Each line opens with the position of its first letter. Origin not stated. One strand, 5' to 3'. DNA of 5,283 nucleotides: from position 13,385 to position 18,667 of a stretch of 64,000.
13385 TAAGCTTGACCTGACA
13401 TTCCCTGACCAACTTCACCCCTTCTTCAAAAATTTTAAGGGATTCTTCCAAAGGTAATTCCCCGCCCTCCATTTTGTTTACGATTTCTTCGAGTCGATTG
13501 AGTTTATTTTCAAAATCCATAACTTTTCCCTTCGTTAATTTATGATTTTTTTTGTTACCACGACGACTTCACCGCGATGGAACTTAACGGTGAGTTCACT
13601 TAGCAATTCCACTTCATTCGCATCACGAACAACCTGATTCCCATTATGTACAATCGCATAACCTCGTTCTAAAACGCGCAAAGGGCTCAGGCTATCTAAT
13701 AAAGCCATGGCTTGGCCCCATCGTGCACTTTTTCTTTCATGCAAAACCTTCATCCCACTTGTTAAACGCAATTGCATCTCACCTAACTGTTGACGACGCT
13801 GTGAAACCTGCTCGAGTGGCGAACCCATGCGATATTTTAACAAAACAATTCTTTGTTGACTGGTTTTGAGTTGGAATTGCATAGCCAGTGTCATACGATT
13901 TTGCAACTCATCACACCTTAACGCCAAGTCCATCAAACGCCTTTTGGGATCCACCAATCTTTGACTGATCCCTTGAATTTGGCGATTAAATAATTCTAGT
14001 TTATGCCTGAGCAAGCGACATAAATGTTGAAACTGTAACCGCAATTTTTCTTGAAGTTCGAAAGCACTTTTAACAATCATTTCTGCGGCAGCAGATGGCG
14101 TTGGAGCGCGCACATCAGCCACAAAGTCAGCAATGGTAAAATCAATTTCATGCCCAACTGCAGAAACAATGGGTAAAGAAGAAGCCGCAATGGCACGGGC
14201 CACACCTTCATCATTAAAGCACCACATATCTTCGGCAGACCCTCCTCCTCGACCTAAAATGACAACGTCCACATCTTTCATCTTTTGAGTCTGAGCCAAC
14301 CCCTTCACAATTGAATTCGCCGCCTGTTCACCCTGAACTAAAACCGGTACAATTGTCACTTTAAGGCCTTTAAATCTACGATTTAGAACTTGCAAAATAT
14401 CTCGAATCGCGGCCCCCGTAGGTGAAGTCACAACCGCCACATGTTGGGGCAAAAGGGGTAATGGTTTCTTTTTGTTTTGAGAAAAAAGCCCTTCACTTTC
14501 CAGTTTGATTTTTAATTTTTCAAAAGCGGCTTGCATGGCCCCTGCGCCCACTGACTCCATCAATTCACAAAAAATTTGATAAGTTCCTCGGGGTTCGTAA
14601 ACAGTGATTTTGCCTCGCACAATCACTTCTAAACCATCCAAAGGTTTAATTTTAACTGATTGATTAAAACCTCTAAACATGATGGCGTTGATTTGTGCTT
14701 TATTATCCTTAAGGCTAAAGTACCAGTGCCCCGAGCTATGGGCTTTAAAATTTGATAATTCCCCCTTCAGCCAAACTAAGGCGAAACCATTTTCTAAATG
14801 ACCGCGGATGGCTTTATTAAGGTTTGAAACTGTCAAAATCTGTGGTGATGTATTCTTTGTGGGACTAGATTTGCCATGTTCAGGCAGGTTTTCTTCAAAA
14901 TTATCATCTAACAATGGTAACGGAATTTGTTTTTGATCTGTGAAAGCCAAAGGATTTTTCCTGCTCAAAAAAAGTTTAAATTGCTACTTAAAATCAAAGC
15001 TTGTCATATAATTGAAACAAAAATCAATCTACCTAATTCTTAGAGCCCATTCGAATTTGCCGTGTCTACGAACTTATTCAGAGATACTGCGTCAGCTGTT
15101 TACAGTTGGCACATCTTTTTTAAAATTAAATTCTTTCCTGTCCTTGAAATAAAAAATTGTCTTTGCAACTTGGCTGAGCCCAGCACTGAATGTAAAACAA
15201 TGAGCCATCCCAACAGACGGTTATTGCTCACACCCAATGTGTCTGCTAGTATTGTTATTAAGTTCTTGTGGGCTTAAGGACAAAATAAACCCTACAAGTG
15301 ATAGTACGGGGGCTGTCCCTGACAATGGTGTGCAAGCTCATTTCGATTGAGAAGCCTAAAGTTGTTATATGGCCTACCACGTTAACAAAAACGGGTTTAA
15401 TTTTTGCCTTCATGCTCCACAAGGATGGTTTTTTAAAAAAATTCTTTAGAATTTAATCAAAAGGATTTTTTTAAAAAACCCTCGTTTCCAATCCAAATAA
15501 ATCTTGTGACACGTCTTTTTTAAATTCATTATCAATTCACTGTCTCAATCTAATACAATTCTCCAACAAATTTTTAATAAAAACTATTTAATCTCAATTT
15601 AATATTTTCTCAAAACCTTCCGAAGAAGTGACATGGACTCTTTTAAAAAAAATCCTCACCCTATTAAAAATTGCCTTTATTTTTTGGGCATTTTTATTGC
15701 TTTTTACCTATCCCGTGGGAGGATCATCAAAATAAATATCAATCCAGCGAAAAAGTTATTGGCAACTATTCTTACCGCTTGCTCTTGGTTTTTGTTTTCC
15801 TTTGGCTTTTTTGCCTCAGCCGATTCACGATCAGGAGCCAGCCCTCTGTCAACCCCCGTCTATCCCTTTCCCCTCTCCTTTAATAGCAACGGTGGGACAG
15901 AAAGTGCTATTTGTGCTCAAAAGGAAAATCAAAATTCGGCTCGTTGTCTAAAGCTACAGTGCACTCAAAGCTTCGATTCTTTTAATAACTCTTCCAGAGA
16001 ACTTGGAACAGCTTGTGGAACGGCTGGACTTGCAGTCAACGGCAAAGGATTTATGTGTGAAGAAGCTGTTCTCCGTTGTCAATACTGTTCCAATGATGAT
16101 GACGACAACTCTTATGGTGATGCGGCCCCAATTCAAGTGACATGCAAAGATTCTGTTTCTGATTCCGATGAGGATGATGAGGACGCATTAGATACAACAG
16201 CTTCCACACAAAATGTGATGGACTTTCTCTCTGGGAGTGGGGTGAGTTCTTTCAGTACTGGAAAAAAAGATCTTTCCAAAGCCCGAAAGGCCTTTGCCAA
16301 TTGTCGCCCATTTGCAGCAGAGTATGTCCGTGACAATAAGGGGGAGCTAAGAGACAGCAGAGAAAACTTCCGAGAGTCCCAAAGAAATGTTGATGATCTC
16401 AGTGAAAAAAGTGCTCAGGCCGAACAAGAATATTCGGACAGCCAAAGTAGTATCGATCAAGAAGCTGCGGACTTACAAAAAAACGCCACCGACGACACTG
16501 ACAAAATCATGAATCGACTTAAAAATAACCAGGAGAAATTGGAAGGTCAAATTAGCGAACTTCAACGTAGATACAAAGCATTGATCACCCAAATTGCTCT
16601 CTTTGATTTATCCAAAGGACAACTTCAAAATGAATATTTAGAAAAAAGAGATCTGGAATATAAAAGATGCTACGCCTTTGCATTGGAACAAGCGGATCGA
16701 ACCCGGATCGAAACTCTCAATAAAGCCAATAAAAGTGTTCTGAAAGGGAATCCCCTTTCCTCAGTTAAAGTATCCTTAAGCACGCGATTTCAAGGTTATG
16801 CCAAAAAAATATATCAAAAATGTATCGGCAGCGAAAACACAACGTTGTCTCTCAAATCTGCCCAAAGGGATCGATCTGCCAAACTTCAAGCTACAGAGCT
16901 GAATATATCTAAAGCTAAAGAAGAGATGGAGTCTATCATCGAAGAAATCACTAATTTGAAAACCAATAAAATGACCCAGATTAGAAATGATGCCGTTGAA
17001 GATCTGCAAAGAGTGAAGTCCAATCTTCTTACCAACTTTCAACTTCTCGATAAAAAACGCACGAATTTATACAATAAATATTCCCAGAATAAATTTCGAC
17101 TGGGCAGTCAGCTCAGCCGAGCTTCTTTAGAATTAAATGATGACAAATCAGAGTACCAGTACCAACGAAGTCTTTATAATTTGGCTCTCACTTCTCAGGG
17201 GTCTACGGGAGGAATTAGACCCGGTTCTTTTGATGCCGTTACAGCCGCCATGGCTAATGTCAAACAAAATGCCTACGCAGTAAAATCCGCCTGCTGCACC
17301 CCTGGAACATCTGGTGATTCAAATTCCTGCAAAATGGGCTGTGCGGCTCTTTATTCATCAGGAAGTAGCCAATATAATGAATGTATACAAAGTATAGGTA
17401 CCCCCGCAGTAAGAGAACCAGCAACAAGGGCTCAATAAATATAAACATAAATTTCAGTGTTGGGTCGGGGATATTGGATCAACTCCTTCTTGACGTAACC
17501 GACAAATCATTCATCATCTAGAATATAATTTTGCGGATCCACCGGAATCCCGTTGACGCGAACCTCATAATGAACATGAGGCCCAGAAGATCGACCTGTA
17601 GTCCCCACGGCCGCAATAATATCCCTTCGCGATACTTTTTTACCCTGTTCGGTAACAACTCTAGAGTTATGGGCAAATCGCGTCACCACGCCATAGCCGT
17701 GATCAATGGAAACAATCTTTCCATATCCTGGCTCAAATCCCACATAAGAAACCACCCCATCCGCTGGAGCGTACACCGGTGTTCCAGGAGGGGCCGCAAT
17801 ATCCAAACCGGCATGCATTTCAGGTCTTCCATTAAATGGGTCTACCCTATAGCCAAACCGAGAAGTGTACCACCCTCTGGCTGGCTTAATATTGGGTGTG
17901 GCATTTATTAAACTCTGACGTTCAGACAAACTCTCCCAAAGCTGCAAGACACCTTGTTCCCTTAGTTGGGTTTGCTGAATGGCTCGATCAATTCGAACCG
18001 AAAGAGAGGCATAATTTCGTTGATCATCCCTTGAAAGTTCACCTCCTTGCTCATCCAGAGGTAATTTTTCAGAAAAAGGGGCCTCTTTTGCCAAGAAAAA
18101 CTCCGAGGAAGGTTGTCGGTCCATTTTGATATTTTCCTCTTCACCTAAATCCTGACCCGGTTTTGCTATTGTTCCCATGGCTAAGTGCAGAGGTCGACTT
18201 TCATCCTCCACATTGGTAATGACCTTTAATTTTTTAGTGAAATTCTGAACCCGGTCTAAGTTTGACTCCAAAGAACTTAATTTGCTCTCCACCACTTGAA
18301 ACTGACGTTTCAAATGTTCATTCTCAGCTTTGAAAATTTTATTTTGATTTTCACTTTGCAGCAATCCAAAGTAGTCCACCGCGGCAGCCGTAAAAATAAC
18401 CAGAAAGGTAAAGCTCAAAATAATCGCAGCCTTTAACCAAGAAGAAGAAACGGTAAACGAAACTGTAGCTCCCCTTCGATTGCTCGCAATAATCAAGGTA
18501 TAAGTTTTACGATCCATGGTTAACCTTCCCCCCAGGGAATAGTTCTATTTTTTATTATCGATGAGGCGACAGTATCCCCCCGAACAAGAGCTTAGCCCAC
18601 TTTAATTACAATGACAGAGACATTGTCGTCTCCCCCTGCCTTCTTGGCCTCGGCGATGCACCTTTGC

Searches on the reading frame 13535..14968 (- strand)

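Call 9: search_protein_families(library=pfam, proteins=[window:13535-14968:-], max_evalue=0.01)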
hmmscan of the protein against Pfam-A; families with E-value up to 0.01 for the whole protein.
window:13535-14968:- (477 aa): 3 families
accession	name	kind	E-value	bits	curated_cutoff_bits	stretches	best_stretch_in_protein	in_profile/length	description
PF02601.20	Exonuc_VII_L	-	1.9e-103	346.7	35.9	1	161-469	1-313/315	Exonuclease VII, large subunit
PF13742.12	tRNA_anti_2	-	5e-31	107.2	27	1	45-137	1-94/95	OB-fold nucleic acid binding domain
PF01336.31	tRNA_anti-codon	-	1.5e-09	38.1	27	1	65-136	1-71/75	OB-fold nucleic acid binding domain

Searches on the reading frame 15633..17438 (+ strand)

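Call 9: search_protein_families(library=pfam, proteins=[window:15633-17438:+], max_evalue=0.01)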
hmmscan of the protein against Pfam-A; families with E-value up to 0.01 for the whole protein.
window:15633-17438:+ (601 aa): 1 family
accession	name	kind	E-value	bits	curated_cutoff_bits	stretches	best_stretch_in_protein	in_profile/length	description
PF00430.23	ATP-synt_B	-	0.0066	17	28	0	410-467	57-113/132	ATP synthase B/B' CF(0)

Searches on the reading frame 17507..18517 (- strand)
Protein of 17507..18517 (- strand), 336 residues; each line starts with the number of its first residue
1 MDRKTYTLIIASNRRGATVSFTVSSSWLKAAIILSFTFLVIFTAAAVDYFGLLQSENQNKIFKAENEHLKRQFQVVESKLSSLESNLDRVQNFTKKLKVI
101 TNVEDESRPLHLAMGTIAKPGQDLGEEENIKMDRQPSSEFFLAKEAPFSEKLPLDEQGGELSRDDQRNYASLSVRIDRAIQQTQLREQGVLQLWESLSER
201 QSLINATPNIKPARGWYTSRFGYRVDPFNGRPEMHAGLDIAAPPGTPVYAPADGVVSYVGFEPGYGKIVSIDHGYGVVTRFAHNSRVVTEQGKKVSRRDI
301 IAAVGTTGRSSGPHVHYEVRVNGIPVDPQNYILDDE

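Call 9: search_protein_families(library=pfam, proteins=[window:17507-18517:-], max_evalue=0.01)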
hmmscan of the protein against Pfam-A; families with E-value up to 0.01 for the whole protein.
window:17507-18517:- (336 aa): 1 family
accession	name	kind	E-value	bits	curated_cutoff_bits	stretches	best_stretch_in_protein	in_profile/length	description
PF01551.29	Peptidase_M23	-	5.7e-33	113.4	28.7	1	234-328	2-96/96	Peptidase family M23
